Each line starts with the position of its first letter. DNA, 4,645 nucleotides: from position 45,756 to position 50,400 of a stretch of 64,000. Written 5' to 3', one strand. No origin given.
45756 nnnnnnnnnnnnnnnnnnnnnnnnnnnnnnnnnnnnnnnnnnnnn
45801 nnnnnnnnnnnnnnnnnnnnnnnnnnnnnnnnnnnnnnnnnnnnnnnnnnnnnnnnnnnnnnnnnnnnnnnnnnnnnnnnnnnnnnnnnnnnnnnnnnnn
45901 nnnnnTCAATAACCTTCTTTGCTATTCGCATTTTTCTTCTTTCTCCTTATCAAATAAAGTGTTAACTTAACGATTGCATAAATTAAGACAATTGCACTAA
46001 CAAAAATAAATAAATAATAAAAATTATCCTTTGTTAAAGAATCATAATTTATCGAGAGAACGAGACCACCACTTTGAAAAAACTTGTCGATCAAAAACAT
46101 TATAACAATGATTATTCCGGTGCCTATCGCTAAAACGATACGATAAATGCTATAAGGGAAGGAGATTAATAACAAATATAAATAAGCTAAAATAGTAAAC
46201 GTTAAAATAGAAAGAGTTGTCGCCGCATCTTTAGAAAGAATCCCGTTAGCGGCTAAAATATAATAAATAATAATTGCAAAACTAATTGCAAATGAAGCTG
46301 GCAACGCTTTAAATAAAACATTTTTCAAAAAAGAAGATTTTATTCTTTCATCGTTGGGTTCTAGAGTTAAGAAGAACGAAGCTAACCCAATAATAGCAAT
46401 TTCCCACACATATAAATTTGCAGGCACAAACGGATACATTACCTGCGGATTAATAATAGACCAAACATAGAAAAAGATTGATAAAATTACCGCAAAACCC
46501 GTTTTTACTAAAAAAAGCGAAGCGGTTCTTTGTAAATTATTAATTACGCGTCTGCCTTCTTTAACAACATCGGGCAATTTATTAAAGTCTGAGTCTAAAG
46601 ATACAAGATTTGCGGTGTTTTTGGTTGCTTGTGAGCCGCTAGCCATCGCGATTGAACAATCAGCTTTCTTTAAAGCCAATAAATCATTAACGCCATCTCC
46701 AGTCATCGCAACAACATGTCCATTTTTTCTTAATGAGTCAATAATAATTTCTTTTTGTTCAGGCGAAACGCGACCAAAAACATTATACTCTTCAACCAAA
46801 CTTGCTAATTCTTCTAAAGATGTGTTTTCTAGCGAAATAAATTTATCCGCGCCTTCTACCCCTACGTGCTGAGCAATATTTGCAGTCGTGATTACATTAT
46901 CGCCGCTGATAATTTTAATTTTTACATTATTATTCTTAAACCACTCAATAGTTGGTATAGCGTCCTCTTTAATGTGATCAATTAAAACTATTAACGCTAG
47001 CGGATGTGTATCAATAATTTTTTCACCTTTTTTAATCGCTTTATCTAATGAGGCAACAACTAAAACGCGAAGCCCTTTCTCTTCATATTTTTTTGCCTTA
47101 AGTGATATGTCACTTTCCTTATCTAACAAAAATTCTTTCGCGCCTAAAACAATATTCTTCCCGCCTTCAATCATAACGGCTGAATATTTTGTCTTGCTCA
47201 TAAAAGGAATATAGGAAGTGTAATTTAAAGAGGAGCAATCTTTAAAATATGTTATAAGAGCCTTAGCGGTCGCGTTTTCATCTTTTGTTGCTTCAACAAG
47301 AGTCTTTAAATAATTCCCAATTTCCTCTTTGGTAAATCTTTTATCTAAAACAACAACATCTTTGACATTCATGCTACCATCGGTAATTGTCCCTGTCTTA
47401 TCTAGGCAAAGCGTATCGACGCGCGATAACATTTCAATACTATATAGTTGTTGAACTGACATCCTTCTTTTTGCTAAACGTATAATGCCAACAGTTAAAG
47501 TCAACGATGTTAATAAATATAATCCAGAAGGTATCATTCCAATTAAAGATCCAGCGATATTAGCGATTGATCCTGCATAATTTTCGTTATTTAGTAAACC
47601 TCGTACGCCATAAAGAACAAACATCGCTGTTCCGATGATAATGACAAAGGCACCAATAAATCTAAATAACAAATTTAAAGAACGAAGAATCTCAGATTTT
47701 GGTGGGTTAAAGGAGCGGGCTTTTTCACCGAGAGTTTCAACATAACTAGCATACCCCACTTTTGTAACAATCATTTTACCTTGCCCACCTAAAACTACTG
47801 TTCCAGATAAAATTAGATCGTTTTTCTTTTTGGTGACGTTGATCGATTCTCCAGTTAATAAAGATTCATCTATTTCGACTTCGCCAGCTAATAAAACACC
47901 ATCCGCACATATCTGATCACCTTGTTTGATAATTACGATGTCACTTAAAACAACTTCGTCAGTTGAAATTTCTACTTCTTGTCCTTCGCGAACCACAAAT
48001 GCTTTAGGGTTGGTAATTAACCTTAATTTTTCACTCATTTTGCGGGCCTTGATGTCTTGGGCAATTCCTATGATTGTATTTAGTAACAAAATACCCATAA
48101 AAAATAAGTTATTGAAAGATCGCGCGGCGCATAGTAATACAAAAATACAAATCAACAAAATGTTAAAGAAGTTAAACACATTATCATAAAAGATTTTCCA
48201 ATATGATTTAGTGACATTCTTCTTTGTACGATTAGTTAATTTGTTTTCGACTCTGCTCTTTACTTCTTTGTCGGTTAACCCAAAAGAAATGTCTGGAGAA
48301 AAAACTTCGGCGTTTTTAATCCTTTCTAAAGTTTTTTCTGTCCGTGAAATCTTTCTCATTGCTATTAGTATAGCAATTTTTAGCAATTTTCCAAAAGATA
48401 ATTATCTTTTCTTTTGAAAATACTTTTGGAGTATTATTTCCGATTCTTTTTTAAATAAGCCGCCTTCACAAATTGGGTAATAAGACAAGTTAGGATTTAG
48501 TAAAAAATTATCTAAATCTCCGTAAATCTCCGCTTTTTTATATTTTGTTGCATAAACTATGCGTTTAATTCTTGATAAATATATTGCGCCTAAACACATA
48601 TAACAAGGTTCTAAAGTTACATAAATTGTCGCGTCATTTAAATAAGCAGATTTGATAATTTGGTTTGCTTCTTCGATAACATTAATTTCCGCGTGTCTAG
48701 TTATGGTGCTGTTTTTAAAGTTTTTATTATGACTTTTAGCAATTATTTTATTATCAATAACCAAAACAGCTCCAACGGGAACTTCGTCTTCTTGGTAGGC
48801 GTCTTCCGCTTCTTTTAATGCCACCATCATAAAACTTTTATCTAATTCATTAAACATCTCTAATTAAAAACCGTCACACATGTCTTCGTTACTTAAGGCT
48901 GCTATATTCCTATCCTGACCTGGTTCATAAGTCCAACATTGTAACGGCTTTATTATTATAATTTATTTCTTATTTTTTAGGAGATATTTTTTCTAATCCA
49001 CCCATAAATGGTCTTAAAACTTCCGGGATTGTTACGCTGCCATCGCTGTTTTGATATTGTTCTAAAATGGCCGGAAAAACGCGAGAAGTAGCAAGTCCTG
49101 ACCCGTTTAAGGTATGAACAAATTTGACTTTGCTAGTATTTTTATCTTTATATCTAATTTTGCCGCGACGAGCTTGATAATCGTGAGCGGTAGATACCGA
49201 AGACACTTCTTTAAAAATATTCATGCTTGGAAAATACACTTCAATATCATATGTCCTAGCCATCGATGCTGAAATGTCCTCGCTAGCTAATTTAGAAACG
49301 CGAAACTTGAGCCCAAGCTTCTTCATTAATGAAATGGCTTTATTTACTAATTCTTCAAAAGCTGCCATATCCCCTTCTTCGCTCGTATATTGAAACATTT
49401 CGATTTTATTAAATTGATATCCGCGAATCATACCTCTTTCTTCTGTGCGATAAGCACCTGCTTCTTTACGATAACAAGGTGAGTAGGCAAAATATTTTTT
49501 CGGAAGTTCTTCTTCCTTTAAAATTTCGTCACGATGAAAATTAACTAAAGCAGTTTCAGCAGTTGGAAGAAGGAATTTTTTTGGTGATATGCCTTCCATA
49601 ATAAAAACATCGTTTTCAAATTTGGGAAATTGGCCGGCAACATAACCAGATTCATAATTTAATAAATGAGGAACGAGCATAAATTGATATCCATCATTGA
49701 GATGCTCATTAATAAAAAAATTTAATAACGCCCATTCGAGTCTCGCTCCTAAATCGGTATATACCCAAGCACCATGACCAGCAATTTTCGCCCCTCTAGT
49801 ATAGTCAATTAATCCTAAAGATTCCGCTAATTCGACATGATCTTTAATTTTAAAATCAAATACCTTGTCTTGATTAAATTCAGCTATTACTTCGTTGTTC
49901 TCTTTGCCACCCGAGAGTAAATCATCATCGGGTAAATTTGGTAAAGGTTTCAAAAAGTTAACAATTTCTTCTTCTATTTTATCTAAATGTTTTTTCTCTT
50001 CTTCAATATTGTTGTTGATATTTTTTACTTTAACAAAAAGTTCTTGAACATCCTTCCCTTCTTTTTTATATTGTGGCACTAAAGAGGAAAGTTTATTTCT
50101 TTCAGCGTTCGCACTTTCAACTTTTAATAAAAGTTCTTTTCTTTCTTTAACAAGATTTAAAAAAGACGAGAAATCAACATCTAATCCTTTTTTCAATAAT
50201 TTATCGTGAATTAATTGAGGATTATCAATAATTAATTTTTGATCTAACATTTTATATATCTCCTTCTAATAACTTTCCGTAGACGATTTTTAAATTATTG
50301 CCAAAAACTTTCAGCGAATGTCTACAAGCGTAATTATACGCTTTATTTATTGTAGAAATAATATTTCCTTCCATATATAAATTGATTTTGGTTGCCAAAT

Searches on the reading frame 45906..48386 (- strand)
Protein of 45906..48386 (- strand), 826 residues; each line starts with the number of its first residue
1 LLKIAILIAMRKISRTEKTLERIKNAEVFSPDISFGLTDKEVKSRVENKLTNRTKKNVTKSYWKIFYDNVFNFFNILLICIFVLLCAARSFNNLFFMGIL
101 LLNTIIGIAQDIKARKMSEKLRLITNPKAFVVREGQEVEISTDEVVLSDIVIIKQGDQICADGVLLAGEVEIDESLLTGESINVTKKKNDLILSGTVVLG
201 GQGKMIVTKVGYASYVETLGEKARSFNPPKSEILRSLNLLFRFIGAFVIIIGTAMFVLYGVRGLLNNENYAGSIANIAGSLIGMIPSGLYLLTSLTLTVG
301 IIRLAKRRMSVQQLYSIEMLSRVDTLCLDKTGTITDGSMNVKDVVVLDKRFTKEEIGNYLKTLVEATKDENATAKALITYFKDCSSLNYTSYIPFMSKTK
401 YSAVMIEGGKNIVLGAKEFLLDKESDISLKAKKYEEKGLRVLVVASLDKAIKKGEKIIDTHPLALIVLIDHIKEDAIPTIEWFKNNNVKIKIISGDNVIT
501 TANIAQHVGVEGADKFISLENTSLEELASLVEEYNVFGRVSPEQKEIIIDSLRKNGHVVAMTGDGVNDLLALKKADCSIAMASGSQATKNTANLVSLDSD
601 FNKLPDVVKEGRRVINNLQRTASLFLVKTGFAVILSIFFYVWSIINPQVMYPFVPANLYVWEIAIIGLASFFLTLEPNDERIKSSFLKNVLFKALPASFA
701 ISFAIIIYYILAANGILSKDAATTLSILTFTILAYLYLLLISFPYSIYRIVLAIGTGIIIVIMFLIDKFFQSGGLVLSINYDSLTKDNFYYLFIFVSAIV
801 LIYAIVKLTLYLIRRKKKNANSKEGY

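Call 46: search_protein_families(library=pfam, proteins=[window:45906-48386:-], max_evalue=0.0001)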
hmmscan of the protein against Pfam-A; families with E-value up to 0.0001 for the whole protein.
window:45906-48386:- (826 aa): 4 families
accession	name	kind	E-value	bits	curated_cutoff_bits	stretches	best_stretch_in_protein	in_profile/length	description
PF00122.25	E1-E2_ATPase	-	1.7e-41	142.2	28.1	1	125-307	3-181/181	E1-E2 ATPase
PF00702.32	Hydrolase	-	4.4e-21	76.6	26.4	1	323-576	1-191/191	haloacid dehalogenase-like hydrolase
PF00690.31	Cation_ATPase_N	-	1.2e-05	25.3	20.4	1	32-83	16-67/69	Cation transporter/ATPase, N-terminus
PF08282.18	Hydrolase_3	-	4.1e-05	23.9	20.9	0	557-599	204-246/255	haloacid dehalogenase-like hydrolase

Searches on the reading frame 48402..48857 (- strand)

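Call 80: search_protein_families(library=pfam, proteins=[window:48402-48857:-], max_evalue=0.01)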
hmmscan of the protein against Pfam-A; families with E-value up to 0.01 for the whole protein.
window:48402-48857:- (151 aa): 8 families
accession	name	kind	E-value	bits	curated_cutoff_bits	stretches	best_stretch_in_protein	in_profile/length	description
PF14437.12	MafB19-deam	-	1.1e-31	110.1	27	1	7-112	4-109/142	MafB19-like deaminase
PF00383.29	dCMP_cyt_deam_1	-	1.5e-28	99.1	25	1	5-103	3-101/102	Cytidine and deoxycytidylate deaminase zinc-binding region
PF14439.12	Bd3614-deam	-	3.1e-08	34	38.5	1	30-96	13-78/113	Bd3614-like deaminase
PF18750.7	SNAD4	-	3.5e-05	24.3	27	1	41-93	19-72/130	Secreted Novel AID/APOBEC-like Deaminase 4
PF18774.7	APOBEC4_like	-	0.00046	20.6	26.7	1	43-116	24-96/131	APOBEC4-like -AID/APOBEC-deaminase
PF08210.17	APOBEC_N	-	0.0038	17.7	25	1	41-93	33-86/170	APOBEC-like N-terminal domain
PF18778.7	NAD1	-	0.0042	17.7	27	1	42-93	38-91/175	Novel AID APOBEC clade 1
PF18772.7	APOBEC2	-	0.0071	16.8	26.8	1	43-91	39-88/175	APOBEC2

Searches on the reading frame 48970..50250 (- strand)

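Call 46: search_protein_families(library=pfam, proteins=[window:48970-50250:-], max_evalue=0.0001)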
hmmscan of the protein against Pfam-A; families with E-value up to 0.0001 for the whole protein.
window:48970-50250:- (426 aa): 2 families
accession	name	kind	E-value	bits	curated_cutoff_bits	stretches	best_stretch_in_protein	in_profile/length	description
PF00587.30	tRNA-synt_2b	-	2.1e-33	116.3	29.3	1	225-399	11-179/179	tRNA synthetase class II core domain (G, H, P, S and T)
PF02403.27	Seryl_tRNA_N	-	2.3e-22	79.7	28.2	1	1-107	1-108/108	Seryl-tRNA synthetase N-terminal domain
